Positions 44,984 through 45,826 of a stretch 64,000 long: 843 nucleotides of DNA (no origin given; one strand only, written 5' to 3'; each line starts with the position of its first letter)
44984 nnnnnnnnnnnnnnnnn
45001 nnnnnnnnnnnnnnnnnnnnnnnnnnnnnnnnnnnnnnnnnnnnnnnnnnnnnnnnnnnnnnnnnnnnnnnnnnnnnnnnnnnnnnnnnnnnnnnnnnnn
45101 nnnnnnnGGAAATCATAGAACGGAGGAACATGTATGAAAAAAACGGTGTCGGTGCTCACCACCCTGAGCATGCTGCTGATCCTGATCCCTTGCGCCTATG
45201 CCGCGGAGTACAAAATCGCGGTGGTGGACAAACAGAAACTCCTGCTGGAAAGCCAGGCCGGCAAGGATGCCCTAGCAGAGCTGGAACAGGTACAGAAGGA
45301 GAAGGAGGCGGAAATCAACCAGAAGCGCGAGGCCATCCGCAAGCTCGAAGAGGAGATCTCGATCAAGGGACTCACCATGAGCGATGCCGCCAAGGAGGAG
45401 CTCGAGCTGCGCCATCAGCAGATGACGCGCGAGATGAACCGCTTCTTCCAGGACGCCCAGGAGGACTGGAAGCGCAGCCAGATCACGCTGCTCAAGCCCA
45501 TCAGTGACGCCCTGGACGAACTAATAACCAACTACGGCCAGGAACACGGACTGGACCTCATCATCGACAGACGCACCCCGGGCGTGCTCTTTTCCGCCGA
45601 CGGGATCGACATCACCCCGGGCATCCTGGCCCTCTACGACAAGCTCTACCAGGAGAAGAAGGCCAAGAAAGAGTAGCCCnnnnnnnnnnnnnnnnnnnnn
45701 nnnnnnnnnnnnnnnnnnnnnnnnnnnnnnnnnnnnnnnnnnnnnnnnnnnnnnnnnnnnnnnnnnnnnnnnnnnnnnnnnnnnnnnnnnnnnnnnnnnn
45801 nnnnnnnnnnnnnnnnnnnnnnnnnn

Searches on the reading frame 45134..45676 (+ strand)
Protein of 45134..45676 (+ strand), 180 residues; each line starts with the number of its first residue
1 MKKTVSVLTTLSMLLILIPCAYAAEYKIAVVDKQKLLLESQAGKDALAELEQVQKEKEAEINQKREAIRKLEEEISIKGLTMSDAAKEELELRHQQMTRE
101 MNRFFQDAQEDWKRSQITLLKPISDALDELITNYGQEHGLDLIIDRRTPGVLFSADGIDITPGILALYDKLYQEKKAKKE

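Call 80: search_protein_families(library=pfam, proteins=[window:45134-45676:+], max_evalue=0.001)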
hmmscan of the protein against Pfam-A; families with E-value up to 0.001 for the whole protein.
window:45134-45676:+ (180 aa): 1 family
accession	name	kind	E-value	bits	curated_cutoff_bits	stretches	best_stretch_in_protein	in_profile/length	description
PF03938.19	OmpH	-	2.8e-28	99.3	32.4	1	27-166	1-139/141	Outer membrane protein (OmpH-like)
